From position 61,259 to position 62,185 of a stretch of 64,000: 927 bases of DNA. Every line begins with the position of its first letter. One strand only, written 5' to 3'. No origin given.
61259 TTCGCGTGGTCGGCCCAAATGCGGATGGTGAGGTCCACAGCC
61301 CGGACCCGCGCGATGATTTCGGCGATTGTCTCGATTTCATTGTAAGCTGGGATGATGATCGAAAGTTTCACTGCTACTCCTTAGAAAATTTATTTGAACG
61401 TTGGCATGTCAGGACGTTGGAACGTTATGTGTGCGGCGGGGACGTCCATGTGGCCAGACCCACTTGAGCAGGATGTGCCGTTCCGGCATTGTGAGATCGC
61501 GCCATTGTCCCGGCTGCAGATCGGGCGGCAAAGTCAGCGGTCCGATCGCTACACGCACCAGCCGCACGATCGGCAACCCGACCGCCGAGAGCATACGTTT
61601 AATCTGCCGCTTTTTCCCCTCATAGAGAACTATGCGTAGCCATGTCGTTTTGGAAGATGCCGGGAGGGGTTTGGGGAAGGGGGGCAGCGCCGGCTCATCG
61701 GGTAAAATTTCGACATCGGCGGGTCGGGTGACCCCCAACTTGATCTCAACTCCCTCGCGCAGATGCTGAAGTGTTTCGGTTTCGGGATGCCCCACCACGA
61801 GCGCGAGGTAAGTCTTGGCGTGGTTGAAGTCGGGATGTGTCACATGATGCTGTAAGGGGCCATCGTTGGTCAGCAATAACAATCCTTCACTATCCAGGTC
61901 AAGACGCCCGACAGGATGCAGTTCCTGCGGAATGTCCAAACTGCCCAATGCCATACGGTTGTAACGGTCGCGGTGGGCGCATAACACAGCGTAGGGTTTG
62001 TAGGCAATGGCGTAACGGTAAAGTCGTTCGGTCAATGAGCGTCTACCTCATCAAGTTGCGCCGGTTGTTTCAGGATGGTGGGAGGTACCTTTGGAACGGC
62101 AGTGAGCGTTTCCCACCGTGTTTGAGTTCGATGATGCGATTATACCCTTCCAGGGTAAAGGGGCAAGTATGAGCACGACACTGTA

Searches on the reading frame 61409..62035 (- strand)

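Call 45: search_protein_families(library=pfam, proteins=[window:61409-62035:-], max_evalue=0.0001)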
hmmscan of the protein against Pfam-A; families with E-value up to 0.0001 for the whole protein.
window:61409-62035:- (208 aa): 1 family
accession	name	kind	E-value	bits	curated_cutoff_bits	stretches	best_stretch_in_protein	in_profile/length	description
PF00849.27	PseudoU_synth_2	-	5.6e-21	75.8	26.8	1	8-151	2-152/152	RNA pseudouridylate synthase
